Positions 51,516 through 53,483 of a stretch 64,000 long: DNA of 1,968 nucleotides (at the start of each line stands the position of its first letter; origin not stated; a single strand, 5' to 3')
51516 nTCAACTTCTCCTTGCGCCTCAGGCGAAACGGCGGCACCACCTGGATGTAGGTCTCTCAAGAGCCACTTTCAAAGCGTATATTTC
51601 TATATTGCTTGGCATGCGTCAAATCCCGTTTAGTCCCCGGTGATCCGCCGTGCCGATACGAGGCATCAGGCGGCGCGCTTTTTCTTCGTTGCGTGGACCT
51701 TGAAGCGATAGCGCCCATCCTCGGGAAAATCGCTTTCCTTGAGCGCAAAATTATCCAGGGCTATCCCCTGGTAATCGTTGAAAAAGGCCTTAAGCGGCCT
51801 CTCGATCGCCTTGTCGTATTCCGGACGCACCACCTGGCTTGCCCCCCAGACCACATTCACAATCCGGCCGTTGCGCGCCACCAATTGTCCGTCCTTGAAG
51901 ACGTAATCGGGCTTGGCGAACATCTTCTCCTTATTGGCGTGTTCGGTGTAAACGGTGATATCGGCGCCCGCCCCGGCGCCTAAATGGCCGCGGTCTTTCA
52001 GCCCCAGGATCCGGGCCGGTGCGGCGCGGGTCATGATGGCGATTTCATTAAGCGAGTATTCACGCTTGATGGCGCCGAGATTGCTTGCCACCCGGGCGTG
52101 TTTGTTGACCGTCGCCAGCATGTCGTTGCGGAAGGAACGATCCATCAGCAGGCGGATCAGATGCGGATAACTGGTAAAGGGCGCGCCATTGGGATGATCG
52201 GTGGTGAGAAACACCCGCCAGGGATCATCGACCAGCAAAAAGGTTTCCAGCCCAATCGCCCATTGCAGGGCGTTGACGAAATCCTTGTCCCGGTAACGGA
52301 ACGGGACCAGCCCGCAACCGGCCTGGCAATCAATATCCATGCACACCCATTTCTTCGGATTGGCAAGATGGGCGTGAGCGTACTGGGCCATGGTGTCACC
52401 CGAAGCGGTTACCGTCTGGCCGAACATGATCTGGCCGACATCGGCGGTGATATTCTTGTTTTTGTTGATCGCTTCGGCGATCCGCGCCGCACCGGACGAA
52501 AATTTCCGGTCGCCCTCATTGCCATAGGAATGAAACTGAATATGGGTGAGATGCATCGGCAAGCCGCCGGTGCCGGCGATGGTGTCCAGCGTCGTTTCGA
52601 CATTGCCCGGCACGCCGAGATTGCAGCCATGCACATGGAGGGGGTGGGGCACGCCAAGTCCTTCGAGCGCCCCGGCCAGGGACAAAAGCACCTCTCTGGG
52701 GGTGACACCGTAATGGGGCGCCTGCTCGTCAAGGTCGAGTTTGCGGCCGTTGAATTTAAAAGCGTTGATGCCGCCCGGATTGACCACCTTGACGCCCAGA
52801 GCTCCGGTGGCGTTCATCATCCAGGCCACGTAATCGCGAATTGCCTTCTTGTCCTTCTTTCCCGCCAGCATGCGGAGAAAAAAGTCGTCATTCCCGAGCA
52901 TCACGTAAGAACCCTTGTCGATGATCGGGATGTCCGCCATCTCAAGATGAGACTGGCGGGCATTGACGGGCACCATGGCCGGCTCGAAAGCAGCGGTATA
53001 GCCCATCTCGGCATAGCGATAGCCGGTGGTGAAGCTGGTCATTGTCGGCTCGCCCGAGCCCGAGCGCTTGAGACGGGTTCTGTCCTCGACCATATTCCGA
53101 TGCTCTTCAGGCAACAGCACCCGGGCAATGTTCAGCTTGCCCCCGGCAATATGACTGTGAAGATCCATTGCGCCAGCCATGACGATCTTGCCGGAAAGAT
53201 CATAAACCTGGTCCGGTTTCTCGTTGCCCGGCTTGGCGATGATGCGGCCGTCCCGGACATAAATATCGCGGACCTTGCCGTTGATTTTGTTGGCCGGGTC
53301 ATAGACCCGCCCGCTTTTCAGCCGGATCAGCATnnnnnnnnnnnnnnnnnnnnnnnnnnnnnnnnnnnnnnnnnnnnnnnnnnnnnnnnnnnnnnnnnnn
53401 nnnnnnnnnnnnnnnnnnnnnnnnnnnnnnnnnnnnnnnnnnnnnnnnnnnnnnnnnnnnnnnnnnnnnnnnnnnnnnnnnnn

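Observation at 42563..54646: Split and duplicated fhc locus: fhcB-fhcA and fhcD(ftr)-fhcC separated by the inserted module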

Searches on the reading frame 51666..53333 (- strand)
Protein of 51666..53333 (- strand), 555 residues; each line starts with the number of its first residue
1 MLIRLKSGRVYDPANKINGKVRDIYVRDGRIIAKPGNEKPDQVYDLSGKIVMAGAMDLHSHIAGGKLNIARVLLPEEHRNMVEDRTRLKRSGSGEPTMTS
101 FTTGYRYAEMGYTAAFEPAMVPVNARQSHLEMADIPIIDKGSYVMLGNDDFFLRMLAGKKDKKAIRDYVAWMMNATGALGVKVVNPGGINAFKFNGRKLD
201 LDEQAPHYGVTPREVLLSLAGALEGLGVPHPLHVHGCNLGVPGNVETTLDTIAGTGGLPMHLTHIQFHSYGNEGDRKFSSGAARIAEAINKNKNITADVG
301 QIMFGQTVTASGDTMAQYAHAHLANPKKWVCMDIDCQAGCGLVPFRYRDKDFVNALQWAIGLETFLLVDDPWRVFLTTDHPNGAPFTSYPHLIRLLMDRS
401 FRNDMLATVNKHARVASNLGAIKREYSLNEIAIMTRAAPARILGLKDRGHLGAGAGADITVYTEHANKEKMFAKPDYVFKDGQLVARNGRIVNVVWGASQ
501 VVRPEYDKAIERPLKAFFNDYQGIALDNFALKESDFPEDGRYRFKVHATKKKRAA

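Call 3: search_protein_families(library=pfam, proteins=[window:51666-53333:-])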
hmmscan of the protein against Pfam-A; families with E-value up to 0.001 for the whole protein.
window:51666-53333:- (555 aa): 2 families
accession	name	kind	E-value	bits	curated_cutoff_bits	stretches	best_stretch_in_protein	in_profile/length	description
PF07969.17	Amidohydro_3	-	5.7e-54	184.8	29.7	1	42-485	1-471/472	Amidohydrolase family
PF01979.26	Amidohydro_1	-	0.00069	19.4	25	0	373-485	244-345/345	Amidohydrolase family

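Call 4: search_protein_families(library=ncbifam, proteins=[window:51666-53333:-])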
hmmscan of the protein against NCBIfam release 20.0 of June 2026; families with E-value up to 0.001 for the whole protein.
window:51666-53333:- (555 aa): 30 families (the best 25 are shown)
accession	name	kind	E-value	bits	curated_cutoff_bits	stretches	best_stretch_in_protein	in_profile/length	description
TIGR03121.1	one_C_dehyd_A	equivalog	3.4e-228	758.4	392.75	1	3-538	2-554/556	formylmethanofuran dehydrogenase subunit A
NF042911.1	FMH_DH_FwdA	exception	2.2e-145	485.4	950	1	5-536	4-558/569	tungsten-dependent formylmethanofuran dehydrogenase subunit FwdA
NF006689.0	PRK09237.1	equivalog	1.5e-15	56.7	371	2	5-62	7-66/383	amidohydrolase/deacetylase family metallohydrolase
NF006560.0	PRK09061.1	subfamily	5.4e-09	34.9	340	1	5-62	30-87/517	amidohydrolase family protein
NF006845.0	PRK09357.2-6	equivalog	1.4e-08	33.8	728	1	2-62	2-64/428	dihydroorotase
NF005791.0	PRK07627.1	equivalog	3e-08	33.1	442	1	1-63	1-65/425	dihydroorotase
TIGR03178.1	allantoinase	equivalog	5.5e-08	32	357.85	0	421-466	342-387/441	allantoinase AllB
NF004839.0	PRK06189.1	equivalog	2.5e-07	29.7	631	1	418-483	345-414/451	allantoinase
TIGR03583.1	EF_0837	hypoth_equivalog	8.3e-07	28.4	432.15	0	403-472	272-339/365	amidohydrolase/deacetylase family metallohydrolase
NF002668.0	PRK02382.1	equivalog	2.1e-06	26.7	452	0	423-468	331-376/436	dihydroorotase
TIGR01975.1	isoAsp_dipep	equivalog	3.2e-06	26.6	331.25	0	425-487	323-385/389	beta-aspartyl-peptidase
NF011989.0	PRK15446.2-5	equivalog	4.9e-06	25.5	565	0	425-485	321-377/385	alpha-D-ribose 1-methylphosphonate 5-triphosphate diphosphatase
NF005759.0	PRK07583.1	equivalog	6e-06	25.2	403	0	427-492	361-421/438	cytosine deaminase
NF011987.0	PRK15446.2-3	subfamily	7.2e-06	25.1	253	0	434-490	335-388/395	alpha-D-ribose 1-methylphosphonate 5-triphosphate diphosphatase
TIGR02318.1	phosphono_phnM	equivalog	8.7e-06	24.9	390.55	0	424-468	318-362/376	phosphonate metabolism protein PhnM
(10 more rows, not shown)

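Call 43: search_solved_structures(query=window:51666-53333:-, show_alignments=1)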
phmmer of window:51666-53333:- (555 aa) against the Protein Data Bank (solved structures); distinct sequences matched with E-value up to 0.001: 8.
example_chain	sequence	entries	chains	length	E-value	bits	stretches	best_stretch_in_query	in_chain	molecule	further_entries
6s6y_A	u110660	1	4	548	6.2e-135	454.1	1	1-539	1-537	Formylmethanofuran dehydrogenase subunit A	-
8rja_A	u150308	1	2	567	2.1e-124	419.4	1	4-533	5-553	Formylmethanofuran dehydrogenase subunit A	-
9sw6_I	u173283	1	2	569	3.1e-121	408.9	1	5-538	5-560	Tungsten formylmethanofuran dehydrogenase, subunit A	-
9sfi_P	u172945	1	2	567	3.4e-120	405.5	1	5-517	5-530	Formylmethanofuran dehydrogenase subunit A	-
5t5i_A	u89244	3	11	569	3e-119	402.4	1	5-538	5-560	Tungsten formylmethanofuran dehydrogenase subunit fwdA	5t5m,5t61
7bkb_G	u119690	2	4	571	2.1e-105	356.7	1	4-531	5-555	Formylmethanofuran dehydrogenase, subunit A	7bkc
3gip_A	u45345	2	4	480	0.00016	23.7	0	21-61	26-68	N-acyl-D-glutamate deacylase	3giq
3ooq_A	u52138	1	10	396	0.00062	21.7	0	431-483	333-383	amidohydrolase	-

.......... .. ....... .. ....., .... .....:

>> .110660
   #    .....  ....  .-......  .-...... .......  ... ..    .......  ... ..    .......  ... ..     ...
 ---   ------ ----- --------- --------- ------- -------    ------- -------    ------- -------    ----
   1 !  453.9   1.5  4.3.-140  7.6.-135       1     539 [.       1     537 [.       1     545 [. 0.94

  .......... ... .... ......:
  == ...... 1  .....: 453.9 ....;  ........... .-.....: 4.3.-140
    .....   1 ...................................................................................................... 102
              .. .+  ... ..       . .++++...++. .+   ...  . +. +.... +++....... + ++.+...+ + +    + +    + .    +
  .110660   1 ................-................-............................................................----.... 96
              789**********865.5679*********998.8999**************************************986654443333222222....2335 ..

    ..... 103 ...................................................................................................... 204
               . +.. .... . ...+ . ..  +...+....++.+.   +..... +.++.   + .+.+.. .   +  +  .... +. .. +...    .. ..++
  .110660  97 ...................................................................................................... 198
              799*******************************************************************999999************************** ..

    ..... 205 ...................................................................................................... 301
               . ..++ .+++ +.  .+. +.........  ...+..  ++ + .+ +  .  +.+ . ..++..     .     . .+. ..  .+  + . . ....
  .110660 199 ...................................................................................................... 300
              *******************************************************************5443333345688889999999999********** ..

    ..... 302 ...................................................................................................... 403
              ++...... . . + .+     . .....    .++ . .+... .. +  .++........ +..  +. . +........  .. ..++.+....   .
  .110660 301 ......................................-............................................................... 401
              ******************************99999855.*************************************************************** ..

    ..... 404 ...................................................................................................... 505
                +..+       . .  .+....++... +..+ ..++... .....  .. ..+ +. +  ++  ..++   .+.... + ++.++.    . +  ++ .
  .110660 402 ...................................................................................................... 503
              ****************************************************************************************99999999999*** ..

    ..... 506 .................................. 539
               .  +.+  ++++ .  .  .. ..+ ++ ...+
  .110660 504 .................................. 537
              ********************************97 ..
